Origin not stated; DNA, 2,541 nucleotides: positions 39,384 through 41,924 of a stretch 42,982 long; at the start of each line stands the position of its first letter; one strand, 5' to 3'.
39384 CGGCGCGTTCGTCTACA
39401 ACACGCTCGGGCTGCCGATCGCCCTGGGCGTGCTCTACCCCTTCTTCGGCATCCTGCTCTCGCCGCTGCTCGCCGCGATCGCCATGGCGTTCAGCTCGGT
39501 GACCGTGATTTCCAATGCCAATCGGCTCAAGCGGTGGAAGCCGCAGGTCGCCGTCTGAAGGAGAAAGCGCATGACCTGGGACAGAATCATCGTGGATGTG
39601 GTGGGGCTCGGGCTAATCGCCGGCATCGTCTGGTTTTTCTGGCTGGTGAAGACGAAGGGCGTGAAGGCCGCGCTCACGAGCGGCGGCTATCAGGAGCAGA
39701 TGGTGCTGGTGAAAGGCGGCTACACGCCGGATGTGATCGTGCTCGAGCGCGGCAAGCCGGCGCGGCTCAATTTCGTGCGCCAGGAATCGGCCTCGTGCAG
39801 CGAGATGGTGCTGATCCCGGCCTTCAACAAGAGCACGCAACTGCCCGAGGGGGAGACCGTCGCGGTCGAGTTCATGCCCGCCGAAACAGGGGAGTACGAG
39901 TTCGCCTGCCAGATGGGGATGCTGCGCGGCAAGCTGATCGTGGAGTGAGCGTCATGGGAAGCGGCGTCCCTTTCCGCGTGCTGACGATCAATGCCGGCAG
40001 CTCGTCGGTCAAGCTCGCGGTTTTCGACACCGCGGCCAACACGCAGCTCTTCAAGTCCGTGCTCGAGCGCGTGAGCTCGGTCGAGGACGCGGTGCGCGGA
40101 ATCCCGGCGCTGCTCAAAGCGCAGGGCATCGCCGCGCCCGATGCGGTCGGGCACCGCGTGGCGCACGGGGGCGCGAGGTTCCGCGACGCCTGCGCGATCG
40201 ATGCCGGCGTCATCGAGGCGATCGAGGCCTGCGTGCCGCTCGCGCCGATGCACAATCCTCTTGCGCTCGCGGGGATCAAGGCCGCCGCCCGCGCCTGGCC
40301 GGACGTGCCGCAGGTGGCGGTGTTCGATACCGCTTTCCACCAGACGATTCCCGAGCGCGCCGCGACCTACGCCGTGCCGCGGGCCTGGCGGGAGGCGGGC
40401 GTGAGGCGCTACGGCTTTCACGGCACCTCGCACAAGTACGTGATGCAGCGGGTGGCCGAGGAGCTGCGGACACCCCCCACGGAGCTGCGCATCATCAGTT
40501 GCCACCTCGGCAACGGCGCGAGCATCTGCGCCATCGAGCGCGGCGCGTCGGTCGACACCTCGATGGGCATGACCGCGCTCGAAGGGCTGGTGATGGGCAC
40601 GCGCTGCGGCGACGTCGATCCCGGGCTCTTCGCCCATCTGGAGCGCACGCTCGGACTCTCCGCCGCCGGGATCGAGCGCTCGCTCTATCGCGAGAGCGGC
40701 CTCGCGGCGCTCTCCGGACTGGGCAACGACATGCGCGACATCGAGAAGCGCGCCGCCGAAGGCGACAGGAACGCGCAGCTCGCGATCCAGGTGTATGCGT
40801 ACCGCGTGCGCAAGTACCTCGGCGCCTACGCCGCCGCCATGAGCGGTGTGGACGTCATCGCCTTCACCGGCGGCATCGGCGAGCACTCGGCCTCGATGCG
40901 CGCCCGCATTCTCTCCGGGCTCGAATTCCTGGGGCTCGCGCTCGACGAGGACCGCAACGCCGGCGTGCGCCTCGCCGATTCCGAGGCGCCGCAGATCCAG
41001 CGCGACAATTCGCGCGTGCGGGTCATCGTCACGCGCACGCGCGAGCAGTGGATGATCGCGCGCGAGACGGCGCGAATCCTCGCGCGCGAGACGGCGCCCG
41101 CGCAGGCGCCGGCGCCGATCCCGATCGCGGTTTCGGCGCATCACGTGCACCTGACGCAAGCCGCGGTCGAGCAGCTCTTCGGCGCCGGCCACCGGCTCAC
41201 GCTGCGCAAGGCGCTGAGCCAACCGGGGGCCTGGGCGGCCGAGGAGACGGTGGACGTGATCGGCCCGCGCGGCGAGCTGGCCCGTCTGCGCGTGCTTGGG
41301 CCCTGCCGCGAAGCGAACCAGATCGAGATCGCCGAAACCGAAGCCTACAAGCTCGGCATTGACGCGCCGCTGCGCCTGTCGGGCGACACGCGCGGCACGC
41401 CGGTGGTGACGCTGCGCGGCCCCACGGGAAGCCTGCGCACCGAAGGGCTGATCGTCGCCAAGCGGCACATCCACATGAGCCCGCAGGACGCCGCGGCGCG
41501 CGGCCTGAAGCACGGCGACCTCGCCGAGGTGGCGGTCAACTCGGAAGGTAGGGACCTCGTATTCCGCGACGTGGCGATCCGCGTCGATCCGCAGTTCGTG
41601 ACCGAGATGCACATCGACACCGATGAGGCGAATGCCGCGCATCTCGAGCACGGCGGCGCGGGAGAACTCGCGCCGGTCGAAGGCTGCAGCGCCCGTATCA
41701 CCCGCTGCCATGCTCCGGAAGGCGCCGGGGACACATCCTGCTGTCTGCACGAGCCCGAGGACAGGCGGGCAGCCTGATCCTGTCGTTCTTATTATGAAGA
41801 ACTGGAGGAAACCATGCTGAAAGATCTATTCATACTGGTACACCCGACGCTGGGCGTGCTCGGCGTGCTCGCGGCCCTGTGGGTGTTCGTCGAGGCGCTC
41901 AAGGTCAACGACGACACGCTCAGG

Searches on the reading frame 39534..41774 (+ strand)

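Call 63: search_protein_families(library=pfam, proteins=[window:39534-41774:+], max_evalue=0.0001)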
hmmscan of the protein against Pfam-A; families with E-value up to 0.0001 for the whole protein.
window:39534-41774:+ (747 aa): 2 families
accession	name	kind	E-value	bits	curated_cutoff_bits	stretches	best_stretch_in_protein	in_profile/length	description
PF00871.23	Acetate_kinase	-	4.9e-128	427.6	22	1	203-510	84-392/392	Acetokinase family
PF06130.18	PTAC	-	3.3e-68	229.4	25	1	530-704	1-175/176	Phosphate propanoyltransferase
